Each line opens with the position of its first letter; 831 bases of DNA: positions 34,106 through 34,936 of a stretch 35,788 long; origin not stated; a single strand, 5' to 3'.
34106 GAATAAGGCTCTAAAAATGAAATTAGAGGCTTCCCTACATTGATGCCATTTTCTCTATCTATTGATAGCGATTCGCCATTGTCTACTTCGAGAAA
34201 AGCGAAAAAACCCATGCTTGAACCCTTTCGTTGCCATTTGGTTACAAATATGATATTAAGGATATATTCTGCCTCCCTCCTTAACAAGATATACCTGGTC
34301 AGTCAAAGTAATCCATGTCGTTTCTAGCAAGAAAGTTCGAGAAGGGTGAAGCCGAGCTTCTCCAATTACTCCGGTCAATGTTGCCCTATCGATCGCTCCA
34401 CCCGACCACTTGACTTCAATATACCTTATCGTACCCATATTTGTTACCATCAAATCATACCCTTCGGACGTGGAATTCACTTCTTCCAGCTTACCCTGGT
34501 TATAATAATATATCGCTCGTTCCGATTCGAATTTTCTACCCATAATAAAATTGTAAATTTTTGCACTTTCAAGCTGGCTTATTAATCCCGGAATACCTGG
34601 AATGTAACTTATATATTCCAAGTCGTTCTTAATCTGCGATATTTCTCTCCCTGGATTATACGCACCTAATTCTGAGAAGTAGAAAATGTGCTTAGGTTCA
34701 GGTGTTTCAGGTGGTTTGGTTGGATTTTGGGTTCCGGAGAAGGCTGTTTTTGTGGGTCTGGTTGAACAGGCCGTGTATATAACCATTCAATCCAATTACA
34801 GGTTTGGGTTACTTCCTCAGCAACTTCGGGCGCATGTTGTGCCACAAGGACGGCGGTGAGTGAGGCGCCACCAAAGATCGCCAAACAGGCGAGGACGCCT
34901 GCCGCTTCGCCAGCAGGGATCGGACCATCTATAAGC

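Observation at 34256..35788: Rhs/YD-repeat toxin whose nuclease-like tip is displaced into the -1 frame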

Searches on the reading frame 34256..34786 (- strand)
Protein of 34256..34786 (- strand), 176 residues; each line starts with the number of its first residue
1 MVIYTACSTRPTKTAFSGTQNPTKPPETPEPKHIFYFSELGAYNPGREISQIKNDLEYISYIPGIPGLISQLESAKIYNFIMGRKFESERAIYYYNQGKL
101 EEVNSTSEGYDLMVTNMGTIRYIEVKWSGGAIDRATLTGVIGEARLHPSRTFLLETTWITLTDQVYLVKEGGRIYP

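Call 6: search_protein_families(library=pfam, proteins=[window:34256-34786:-], max_evalue=1)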
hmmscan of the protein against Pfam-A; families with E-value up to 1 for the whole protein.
window:34256-34786:- (176 aa): 1 family
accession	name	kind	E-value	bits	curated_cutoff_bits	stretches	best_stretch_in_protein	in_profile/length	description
PF13020.12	NOV_C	-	0.003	18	22.1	1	96-135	15-57/91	Protein NO VEIN, C-terminal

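Call 11: find_encoding_contigs(protein=window:34256-34786:-, flank=10000, max_places=6)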
Protein window:34256-34786:- (176 aa): no gene with exactly this product is on record in the collection.

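Call 12: find_homologous_proteins(query=window:34259-34786:-, max_evalue=0.01)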
Query window:34259-34786:- (176 aa): 3 proteins with E <= 0.01 among 20 candidates.
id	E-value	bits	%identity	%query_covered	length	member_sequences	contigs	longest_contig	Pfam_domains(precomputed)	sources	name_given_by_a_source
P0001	2.3e-60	221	67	89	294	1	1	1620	-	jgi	-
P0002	6.1e-55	204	64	86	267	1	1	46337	-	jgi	jgi:hypothetical protein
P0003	2.0e-41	160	55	83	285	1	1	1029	-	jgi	jgi:hypothetical protein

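Call 14: find_encoding_contigs(protein=P0002, flank=10000, max_places=4)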
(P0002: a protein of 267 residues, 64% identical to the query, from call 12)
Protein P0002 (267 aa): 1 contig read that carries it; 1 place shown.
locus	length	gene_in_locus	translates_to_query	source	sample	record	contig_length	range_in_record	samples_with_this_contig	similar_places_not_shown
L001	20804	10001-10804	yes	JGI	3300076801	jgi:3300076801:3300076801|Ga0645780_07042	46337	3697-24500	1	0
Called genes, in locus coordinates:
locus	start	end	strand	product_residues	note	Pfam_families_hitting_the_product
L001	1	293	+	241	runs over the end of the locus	PF00696:AA_kinase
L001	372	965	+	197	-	PF01765:RRF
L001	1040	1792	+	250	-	PF01255:Prenyltransf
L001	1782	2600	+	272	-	PF01148:CTP_transf_1, PF01864:CarS-like (weak)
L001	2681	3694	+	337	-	PF03320:FBPase_glpX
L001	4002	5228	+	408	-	PF00438:S-AdoMet_synt_N, PF02772:S-AdoMet_synt_M, PF02773:S-AdoMet_synt_C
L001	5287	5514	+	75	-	-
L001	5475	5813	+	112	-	-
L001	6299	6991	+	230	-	PF25023:TEN_YD-shell, PF05593:RHS_repeat (weak)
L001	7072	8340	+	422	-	PF25023:TEN_YD-shell (weak)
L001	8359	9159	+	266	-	PF13513:HEAT_EZ (faint), PF13646:HEAT_2, PF02985:HEAT (faint), PF03130:HEAT_PBS (faint), PF13646:HEAT_2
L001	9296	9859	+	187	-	PF05593:RHS_repeat (weak), PF25023:TEN_YD-shell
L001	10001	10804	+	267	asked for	-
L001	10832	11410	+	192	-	-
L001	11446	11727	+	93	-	-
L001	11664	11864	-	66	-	-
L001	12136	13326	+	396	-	PF00480:ROK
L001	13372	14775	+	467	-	-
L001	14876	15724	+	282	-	PF02585:PIG-L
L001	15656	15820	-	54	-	-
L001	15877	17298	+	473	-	PF01547:SBP_bac_1, PF13416:SBP_bac_8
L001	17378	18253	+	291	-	PF00528:BPD_transp_1 (faint)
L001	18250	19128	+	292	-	PF00528:BPD_transp_1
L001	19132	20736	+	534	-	PF00933:Glyco_hydro_3, PF01915:Glyco_hydro_3_C (weak)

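Call 15: find_encoding_contigs(protein=P0001, flank=5000, max_places=3)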
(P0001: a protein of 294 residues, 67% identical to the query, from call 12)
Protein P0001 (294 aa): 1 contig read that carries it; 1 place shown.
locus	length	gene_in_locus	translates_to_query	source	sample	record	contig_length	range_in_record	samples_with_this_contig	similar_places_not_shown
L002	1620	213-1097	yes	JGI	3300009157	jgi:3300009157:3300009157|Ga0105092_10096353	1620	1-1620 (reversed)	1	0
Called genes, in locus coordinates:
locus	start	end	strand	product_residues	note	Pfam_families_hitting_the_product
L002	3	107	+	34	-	?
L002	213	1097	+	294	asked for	-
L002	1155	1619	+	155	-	?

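Call 16: find_encoding_contigs(protein=P0003, flank=5000, max_places=3)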
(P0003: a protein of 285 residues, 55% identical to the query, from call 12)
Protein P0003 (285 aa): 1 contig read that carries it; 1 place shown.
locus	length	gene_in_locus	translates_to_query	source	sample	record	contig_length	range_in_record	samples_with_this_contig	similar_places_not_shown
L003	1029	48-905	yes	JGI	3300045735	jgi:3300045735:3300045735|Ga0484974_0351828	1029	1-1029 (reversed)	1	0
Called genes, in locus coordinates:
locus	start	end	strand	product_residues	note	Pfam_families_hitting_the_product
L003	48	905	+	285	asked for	-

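Call 23: search_solved_structures(query=A2, max_evalue=10, show_alignments=2)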
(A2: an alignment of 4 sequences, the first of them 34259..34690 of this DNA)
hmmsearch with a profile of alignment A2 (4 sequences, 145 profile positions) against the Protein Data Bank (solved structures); distinct sequences matched with E-value up to 10: 2.
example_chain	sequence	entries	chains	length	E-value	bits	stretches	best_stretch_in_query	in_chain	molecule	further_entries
6cxt_B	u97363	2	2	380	0.95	13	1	35-113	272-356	Butyryl-CoA dehydrogenase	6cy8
5ykz_A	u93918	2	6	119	1.3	12.6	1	17-98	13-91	Capsid protein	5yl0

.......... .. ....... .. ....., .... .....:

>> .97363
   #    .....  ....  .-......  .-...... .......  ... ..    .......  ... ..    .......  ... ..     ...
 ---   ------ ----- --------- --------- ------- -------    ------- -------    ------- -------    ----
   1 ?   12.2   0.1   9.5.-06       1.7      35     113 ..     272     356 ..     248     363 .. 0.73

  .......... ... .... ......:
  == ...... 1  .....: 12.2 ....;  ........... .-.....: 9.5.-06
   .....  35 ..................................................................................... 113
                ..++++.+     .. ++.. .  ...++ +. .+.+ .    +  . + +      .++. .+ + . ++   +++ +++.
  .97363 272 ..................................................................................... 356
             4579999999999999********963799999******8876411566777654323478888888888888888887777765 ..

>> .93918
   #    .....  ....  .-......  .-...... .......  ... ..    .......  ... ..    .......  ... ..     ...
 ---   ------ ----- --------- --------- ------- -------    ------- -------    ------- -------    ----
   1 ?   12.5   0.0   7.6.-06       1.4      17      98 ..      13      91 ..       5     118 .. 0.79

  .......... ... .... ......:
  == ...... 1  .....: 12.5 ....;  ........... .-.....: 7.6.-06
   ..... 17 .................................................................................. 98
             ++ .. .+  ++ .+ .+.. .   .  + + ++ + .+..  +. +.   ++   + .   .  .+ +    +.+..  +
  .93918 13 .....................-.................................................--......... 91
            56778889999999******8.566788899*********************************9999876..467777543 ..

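Call 25: search_protein_families(library=pfam, alignment_id=A2, max_evalue=1)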
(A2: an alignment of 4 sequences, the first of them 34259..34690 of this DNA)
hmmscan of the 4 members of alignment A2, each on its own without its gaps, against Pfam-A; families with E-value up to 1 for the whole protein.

A. member 1, window:34259-34690:- (144 aa): 1 family
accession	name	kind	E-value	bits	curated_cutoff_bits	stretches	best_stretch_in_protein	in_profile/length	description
PF13020.12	NOV_C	-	0.0021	18.5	22.1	1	64-103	15-57/91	Protein NO VEIN, C-terminal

B. families by the number of members that match (of 4 scanned): 1 family
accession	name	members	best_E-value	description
PF13020.12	NOV_C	1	0.0021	Protein NO VEIN, C-terminal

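Call 28: predict_structure(alignment_id=A2)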
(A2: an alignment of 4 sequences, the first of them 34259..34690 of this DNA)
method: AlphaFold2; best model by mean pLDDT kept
length: 144 residues; sequences in the alignment: 4
mean_pLDDT: 43.2   pTM: 0.31
mean pLDDT of the five models: 43.2, 38.5, 34.3, 31.8, 31.2
residues with pLDDT >= 90: 0; 70-90: 0; 50-70: 40; < 50: 104
segments of 3 or more residues with pLDDT < 50: 1-15, 23-56, 70-99, 111-113, 115-127, 140-144
pLDDT, mean of each block of 10 residues (from residue 1): 32 47 43 36 36 46 53 39 35 39 53 45 43 56 44
secondary structure, 60 per line:
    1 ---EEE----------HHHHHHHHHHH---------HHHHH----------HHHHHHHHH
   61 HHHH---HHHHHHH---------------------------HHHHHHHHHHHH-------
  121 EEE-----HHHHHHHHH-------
elements in order: E4-6 H17-27 H37-41 H52-64 H68-74 H102-113 E121-123 H129-137
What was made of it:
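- Tried and rejected: It failed (pLDDT 43, call 28).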

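Call 30: find_related_loci(query=A2, collection=genome_contigs, flank=10000)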
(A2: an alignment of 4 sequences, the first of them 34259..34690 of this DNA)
Query A2 (144 aa) in genome_contigs; peptide patterns used: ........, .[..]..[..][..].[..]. (x = any residue, [..] = any of these).
6 stretches matched a pattern; 1 encode a relative of the query (tblastn E <= 1e-3); 1 distinct loci.
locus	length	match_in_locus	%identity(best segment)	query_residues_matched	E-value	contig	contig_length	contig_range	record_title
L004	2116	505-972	38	1-144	2e-32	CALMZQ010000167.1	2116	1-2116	MAG TPA_asm: uncultured Ignavibacteria bacterium isolate SRR6670123_bin.14_CONCOCT_v1.1_MAG genome assembly, contig: ERZ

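Call 32: find_related_loci(query=A2, collection=metagenome_contigs, flank=10000)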
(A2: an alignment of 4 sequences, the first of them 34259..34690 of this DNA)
Query A2 (144 aa) in metagenome_contigs; peptide patterns used: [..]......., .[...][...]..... (x = any residue, [..] = any of these).
141 stretches matched a pattern; 3 encode a relative of the query (tblastn E <= 1e-3); 3 distinct loci.
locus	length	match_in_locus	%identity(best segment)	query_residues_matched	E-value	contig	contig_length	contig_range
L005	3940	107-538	100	1-144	8e-97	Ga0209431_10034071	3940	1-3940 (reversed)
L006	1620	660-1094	68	1-144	2e-65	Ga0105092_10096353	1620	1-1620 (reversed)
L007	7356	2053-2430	49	29-144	1e-33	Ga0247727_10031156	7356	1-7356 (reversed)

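Call 35: search_protein_representatives(alignment_id=A2)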
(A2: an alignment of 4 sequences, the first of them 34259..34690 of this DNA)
Query: 4 sequences, 145 profile positions. Proteins with E-value up to 0.001 (for the whole library): 32; up to 1e-10: 24; up to 1e-30: 12. The best 32 are listed.
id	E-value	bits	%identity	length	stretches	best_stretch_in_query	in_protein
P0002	2.3e-75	268.0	-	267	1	1-145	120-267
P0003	3.9e-67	241.3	-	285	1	1-139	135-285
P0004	8.2e-54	198.1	-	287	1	2-144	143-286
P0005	9.8e-49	181.6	-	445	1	1-145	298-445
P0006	1.1e-42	162.0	-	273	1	2-145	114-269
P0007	2.0e-40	154.7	-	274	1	2-145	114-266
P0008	2.6e-35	138.1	-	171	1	2-145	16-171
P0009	6.9e-35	136.7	-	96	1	51-144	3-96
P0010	1.7e-34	135.4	-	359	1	3-143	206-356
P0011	7.6e-34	133.3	-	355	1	1-145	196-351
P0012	7.6e-32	126.8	-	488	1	2-142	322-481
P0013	1.3e-31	126.1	-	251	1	1-145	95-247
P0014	1.7e-30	122.5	-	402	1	2-144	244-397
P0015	3.5e-30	121.5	-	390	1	4-145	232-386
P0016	3.5e-29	118.2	-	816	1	2-143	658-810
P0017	2.2e-27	112.4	-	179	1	2-136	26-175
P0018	2.9e-27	112.0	-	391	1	2-142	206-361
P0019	3.1e-22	95.7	-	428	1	3-145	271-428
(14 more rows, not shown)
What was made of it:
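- Checked: The -1-frame ORF has real homologues, at E = 2e-60 to 2e-41 (call 12) and in 32 clusters in a search of 1.84 billion proteins (call 35).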

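Call 44: search_solved_structures(query=A4, max_evalue=10)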
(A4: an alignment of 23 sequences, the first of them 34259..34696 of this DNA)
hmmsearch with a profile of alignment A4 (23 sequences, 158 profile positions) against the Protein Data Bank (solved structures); distinct sequences matched with E-value up to 10: 0.
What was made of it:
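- On PD-(D/E)xK (restriction-endonuclease-like) nuclease superfamily: The PDB profile search found nothing (calls 23, 44).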

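Call 49: search_protein_families(library=pfam, alignment_id=A5, max_evalue=1)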
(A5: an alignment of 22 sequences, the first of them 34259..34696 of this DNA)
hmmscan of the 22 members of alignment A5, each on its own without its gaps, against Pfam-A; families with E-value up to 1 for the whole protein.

A. member 1, window:34259-34696:- (146 aa): 1 family
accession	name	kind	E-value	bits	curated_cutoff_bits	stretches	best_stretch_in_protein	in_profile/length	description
PF13020.12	NOV_C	-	0.0022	18.5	22.1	1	66-105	15-57/91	Protein NO VEIN, C-terminal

B. families by the number of members that match (of 22 scanned): 10 families
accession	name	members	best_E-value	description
PF13020.12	NOV_C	2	0.0022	Protein NO VEIN, C-terminal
PF13726.12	Na_H_antiport_2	1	0.00012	Na+-H+ antiporter family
PF25787.1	HTH_SB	1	0.023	Sleeping Beauty transposase HTH domain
PF07361.16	Cytochrom_B562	1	0.045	Cytochrome b562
PF11031.13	Phage_holin_T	1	0.049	Bacteriophage T holin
PF22516.1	PreP_C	1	0.053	PreP C-terminal domain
PF03544.19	TonB_C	1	0.077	Gram-negative bacterial TonB protein C-terminal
PF20577.3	Phage_ORF5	1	0.1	Phage ORF5 protein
PF06002.17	CST-I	1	0.1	Alpha-2,3-sialyltransferase (CST-I)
PF14811.11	TPD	1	0.15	Protein of unknown function TPD sequence-motif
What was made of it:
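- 34256..34690 (-): Toxin domain (144 aa plus stop), PD-(D/E)xK / restriction-endonuclease-like. Putative catalytic residues are E57 (GRKFE, 34540-34522 region), D81 (GYDLMV, 34462-34445) and E94-x-K96 (IEVKW, 34420-34406), plus the conserved E125 (FLLETT). NOV_C is sub-threshold (calls 6, 25, 49).
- On PD-(D/E)xK (restriction-endonuclease-like) nuclease superfamily: NOV_C scores E 0.002, below threshold (calls 6, 49).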

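Call 53: predict_structure(alignment_id=A5)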
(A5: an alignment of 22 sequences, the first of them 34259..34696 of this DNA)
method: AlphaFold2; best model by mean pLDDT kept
length: 146 residues; sequences in the alignment: 22
mean_pLDDT: 96.0   pTM: 0.89
mean pLDDT of the five models: 96.0, 95.5, 93.3, 93.1, 92.3
residues with pLDDT >= 90: 136; 70-90: 10; 50-70: 0; < 50: 0
segments of 3 or more residues with pLDDT < 50: none
pLDDT, mean of each block of 10 residues (from residue 1): 95 92 98 98 95 97 98 89 97 96 97 97 97 98 95
secondary structure, 60 per line:
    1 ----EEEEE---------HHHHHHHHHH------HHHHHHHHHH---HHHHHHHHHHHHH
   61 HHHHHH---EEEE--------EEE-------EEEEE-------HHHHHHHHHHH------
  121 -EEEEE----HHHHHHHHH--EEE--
elements in order: E5-9 H19-28 H35-44 H48-66 E70-73 E82-84 E92-96 H104-114 E122-126 H131-139 E142-144
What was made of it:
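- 34256..34690 (-): AlphaFold2 gives pLDDT 96 and pTM 0.89 with αβββαβ topology (call 53).
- On PD-(D/E)xK (restriction-endonuclease-like) nuclease superfamily: Its elements are H48-66, E70-73, E82-84, E92-96, H104-114 and E122-126 (call 53). Their positions fall on the predicted helix and strands (call 53).
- Tried and rejected: It succeeded only after the representative search supplied 22 sequences (call 53).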

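Call 55: fold_search(model_id=the predicted structure, library=pdb)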
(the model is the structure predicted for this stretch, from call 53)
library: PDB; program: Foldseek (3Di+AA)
matches with E <= 10: 256; with E <= 0.001: 0
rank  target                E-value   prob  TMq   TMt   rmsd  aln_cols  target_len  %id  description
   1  7tji_E                2.1e-01  0.10  0.23  0.11  12.0       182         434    9  S. cerevisiae ORC bound to 84 bp ARS1 DNA and Cdc6 (state 2) with flexible Orc6 N-terminal domain (released 2022-10-05)
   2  2fqz_C                4.8e-01  0.41  0.49  0.26  13.9       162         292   14  Metal-depleted Ecl18kI in complex with uncleaved DNA (released 2006-06-20)
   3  2gb7_A                5.5e-01  0.30  0.47  0.26  15.0       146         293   16  Metal-depleted Ecl18kI in complex with uncleaved, modified DNA (released 2006-06-20)
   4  8sux_C                5.9e-01  0.05  0.21  0.13  14.9       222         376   14  Structure of E. coli PtuA hexamer (released 2024-01-10)
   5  7tjk_E                6.7e-01  0.06  0.23  0.11  11.6       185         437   10  S. cerevisiae ORC bound to 84 bp ARS1 DNA and Cdc6 (state 2) with docked Orc6 N-terminal domain (released 2022-10-05)
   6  3ajv_D                7.1e-01  0.38  0.36  0.31   3.9        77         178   10  Splicing endonuclease from Aeropyrum pernix (released 2010-11-17)
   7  7tjh_E                7.1e-01  0.06  0.23  0.11  12.0       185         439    9  S. cerevisiae ORC bound to 84 bp ARS1 DNA and Cdc6 (state 1) with flexible Orc6 N-terminal domain (released 2022-10-05)
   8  3c0u_B                8.6e-01  0.12  0.26  0.22   6.6        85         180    7  Crystal structure of E.coli yaeQ protein (released 2008-01-29)
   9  3di1_B                8.6e-01  0.09  0.27  0.17  10.2       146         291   12  Crystal structure of the Staphylococcus aureus Dihydrodipicolinate synthase-pyruvate complex (released 2008-08-12)
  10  8zp5_E                8.6e-01  0.07  0.27  0.12  11.4       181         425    8  Cryo-EM structure of origin recognition complex (Orc5 basic patch mutations) with ARS1 DNA bound (released 2025-04-16)
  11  5v8f_E                8.6e-01  0.06  0.25  0.12  12.0       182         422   11  Structural basis of MCM2-7 replicative helicase loading by ORC-Cdc6 and Cdt1 (released 2017-05-10)
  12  2gb7_C                9.8e-01  0.21  0.46  0.25  14.3       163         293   13  Metal-depleted Ecl18kI in complex with uncleaved, modified DNA (released 2006-06-20)
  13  8bob_C                9.8e-01  0.06  0.25  0.12  12.5       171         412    8  Structural basis for negative regulation of the maltose system (released 2023-10-18)
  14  7tjf_E                9.8e-01  0.05  0.23  0.11  11.9       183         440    9  S. cerevisiae ORC bound to 84 bp ARS1 DNA (released 2023-01-18)
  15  9gjw_E                1.0e+00  0.04  0.24  0.12  11.6       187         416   11  OCCM maturation intermediate stalled with an Arginine Finger mutation in Mcm2 (released 2025-03-05)
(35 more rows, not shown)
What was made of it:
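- On PD-(D/E)xK (restriction-endonuclease-like) nuclease superfamily: Foldseek against PDB gave best E 0.2, with Ecl18kI at TMq 0.47-0.49 (call 55).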
